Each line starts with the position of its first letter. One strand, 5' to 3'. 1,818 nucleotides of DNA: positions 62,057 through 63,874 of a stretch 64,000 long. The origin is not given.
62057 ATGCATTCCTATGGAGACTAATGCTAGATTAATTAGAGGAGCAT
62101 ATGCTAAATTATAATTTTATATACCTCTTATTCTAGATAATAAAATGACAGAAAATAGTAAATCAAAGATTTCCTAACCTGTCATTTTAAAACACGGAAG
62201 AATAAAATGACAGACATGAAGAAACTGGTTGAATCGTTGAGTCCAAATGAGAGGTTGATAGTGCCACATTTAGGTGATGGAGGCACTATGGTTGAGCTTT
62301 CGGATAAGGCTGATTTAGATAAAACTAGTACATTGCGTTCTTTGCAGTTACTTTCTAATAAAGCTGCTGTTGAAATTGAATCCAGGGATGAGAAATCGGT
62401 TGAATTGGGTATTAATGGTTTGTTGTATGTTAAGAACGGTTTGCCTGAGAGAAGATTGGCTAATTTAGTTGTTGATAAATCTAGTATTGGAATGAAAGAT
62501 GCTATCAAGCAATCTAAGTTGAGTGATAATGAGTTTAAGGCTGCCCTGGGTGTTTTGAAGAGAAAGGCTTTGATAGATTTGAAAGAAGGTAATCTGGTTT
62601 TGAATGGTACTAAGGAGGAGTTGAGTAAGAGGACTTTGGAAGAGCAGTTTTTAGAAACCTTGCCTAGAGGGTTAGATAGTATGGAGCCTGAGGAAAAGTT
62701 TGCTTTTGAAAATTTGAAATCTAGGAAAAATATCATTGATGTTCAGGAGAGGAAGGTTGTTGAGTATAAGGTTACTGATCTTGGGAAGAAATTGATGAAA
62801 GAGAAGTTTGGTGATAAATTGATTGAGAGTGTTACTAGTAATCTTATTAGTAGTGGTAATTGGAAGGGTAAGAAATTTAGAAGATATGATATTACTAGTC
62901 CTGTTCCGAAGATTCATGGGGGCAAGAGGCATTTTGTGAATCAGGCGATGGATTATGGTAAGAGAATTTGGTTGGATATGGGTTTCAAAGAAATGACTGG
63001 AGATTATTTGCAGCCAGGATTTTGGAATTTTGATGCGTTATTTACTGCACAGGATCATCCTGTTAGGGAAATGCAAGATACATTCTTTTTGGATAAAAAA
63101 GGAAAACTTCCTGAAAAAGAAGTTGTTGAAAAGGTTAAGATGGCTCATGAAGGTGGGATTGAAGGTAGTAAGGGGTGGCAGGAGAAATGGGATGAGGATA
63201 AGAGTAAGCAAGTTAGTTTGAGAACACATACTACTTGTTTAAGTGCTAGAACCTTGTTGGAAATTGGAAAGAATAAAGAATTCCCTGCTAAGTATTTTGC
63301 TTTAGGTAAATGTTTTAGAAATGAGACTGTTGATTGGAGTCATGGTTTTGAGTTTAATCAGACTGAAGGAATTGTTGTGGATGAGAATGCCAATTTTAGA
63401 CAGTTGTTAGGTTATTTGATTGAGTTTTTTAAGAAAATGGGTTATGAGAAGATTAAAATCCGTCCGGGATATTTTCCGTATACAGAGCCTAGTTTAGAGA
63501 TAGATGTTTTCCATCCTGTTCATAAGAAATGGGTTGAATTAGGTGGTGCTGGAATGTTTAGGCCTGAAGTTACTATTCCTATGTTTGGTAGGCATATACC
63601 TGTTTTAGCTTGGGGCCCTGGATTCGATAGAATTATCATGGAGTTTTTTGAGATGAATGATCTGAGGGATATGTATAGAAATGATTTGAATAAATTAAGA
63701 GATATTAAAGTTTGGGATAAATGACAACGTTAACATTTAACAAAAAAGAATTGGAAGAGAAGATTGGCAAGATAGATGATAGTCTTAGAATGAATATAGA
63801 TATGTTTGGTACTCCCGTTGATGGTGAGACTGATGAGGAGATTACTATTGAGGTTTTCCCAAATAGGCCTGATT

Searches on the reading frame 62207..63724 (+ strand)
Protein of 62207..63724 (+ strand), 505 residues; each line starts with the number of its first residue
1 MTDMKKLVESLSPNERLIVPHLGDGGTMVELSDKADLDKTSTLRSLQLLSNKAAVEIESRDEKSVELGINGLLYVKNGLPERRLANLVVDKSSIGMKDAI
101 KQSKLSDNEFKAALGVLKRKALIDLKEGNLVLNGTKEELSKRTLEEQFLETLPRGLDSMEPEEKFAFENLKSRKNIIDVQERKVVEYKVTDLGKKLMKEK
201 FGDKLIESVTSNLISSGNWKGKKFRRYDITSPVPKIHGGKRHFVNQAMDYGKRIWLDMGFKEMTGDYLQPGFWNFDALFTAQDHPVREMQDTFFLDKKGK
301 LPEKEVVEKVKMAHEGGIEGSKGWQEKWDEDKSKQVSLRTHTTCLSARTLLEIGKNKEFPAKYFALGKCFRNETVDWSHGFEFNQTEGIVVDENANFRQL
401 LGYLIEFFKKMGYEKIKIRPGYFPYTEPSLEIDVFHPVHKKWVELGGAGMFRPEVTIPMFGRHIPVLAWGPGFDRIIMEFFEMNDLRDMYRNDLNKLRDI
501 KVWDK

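Call 9: search_protein_families(library=pfam, proteins=[window:62207-63724:+], max_evalue=0.001)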
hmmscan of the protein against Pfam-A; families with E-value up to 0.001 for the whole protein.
window:62207-63724:+ (505 aa): 3 families
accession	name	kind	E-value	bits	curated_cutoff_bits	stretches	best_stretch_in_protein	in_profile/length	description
PF01409.25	tRNA-synt_2d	-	2.4e-78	263.5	19.8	1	227-499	2-245/246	tRNA synthetases class II core domain (F)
PF00587.30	tRNA-synt_2b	-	0.0004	20.9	29.3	1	352-447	28-133/179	tRNA synthetase class II core domain (G, H, P, S and T)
PF00152.25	tRNA-synt_2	-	0.00056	19.5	25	0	362-387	93-118/308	tRNA synthetases class II (D, K and N)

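Call 76: find_encoding_contigs(protein=window:62207-63724:+, flank=10000, max_places=2)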
Protein window:62207-63724:+ (505 aa): no gene with exactly this product is on record in the collection.
